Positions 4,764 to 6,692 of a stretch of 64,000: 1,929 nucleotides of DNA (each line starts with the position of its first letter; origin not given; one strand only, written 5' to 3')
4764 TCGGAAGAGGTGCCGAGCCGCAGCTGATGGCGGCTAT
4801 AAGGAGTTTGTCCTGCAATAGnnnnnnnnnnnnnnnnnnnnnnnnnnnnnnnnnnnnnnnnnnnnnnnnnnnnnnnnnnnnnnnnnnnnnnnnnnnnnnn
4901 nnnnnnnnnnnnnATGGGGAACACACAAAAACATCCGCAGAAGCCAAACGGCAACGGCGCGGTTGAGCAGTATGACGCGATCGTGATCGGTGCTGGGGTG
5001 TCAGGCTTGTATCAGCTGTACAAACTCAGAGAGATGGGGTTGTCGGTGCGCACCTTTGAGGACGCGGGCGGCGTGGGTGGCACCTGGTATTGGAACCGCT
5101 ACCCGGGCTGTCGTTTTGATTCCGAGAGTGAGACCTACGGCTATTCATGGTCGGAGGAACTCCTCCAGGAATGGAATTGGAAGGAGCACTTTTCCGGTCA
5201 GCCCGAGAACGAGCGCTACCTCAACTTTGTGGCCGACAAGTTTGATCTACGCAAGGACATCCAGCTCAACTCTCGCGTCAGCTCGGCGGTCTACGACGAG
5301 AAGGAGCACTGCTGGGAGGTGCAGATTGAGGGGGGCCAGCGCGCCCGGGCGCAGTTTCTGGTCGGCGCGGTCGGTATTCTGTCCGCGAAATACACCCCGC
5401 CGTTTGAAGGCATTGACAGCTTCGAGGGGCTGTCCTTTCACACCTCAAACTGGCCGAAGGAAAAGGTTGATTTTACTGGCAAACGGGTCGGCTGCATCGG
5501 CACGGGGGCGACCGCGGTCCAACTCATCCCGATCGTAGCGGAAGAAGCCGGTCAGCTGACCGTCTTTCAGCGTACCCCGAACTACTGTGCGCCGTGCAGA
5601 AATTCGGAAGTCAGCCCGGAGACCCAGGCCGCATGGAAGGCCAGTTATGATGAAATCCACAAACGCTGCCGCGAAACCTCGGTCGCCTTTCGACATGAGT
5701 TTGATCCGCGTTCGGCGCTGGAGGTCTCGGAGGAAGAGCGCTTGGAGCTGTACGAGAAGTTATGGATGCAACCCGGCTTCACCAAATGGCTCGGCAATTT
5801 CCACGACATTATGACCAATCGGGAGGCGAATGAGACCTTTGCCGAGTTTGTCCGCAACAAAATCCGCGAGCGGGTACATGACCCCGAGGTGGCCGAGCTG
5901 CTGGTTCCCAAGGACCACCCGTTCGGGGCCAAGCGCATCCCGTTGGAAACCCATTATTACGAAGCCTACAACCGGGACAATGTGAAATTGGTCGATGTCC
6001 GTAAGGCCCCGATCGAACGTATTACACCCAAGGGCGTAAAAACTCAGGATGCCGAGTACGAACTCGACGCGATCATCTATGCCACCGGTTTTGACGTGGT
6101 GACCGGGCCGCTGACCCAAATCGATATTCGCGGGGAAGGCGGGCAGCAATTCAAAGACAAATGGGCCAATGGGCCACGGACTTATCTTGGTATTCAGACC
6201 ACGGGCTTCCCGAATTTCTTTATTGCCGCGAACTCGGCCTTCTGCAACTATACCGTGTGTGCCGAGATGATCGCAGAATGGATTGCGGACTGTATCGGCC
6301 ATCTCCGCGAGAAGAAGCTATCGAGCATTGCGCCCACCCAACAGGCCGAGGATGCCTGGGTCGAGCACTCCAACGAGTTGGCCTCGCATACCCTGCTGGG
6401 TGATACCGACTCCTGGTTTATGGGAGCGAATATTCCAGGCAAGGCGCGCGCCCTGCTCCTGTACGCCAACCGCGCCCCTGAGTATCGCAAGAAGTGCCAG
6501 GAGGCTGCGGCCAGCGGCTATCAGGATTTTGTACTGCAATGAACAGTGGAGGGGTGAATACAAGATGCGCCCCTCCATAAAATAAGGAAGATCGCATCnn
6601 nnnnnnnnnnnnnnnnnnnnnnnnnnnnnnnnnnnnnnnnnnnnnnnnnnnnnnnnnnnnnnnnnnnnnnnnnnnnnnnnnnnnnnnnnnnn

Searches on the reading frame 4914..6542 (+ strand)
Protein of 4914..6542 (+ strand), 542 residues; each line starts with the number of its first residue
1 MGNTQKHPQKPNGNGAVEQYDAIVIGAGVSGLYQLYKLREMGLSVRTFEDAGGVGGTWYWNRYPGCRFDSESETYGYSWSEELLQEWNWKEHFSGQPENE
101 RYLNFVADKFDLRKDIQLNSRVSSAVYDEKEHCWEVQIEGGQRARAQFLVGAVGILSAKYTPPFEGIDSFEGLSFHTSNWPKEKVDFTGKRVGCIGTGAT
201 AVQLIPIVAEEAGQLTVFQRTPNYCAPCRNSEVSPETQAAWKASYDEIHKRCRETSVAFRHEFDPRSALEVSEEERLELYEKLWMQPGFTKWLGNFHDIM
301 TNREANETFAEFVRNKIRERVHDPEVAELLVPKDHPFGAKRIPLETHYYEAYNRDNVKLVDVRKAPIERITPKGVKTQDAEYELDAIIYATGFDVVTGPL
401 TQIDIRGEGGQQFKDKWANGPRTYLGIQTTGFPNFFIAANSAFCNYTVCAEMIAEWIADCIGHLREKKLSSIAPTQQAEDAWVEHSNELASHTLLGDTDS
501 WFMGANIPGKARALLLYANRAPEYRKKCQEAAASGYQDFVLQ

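Call 71: search_protein_families(library=pfam, proteins=[window:4914-6542:+], max_evalue=0.0001)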
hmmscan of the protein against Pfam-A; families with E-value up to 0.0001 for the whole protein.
window:4914-6542:+ (542 aa): 5 families
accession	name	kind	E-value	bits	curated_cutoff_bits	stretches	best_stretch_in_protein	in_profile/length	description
PF00743.25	FMO-like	-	3.8e-12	45.9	22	1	23-221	5-215/532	Flavin-binding monooxygenase-like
PF13738.12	Pyr_redox_3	-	4.8e-09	36.3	30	1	23-289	1-267/305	Pyridine nucleotide-disulphide oxidoreductase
PF13450.12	NAD_binding_8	-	5.2e-08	33.5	21.9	1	24-74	1-51/68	NAD(P)-binding Rossmann-like domain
PF07992.20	Pyr_redox_2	-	1.5e-07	31.6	26.1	1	20-264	1-214/291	Pyridine nucleotide-disulphide oxidoreductase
PF13434.12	Lys_Orn_oxgnase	-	1.9e-05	24.4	21.3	0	87-304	85-299/339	L-lysine 6-monooxygenase/L-ornithine 5-monooxygenase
